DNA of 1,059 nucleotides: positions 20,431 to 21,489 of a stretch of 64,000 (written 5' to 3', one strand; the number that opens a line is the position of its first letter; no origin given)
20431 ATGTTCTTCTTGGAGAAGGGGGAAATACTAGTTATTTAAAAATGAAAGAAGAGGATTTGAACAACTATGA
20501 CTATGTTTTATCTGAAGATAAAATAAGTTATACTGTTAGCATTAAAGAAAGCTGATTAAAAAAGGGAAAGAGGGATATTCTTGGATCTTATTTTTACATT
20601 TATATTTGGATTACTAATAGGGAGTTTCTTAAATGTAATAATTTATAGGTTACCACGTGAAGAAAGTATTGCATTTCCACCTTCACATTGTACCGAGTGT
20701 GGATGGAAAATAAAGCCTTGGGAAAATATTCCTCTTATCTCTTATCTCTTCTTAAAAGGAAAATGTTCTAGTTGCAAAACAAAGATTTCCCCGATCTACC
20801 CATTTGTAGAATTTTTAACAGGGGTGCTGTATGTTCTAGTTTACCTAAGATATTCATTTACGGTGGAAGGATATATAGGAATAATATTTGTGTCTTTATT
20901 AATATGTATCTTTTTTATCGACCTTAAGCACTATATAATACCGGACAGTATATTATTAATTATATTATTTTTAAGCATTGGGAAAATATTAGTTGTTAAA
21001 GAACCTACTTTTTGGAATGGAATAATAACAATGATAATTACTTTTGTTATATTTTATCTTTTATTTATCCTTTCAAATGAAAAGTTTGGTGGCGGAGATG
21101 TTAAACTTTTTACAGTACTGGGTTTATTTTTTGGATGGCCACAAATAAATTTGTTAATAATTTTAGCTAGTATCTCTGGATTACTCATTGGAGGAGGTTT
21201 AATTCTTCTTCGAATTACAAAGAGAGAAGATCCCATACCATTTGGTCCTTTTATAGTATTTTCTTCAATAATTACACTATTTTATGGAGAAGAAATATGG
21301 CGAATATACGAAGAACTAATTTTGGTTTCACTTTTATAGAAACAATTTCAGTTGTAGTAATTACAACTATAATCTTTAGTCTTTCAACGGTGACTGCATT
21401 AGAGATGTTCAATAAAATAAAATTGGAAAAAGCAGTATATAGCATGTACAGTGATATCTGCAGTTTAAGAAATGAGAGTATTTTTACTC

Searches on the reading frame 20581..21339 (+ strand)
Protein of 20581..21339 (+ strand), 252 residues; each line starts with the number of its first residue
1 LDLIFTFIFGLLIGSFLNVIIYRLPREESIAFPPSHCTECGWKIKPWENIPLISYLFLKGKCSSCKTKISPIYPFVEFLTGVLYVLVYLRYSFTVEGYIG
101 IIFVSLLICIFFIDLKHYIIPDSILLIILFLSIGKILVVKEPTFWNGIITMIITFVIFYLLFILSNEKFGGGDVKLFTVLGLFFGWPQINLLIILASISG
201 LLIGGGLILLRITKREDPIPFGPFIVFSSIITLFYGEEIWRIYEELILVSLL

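Call 66: search_protein_families(library=pfam, proteins=[window:20581-21339:+])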
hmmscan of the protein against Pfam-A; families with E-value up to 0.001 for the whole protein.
window:20581-21339:+ (252 aa): 2 families
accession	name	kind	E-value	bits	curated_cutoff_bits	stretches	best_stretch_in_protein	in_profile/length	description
PF06750.18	A24_N_bact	-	1.2e-36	125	23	1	8-91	1-84/84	Bacterial Peptidase A24 N-terminal domain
PF01478.23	Peptidase_A24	-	1.9e-18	67.3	26.5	1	101-204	1-103/104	Type IV leader peptidase family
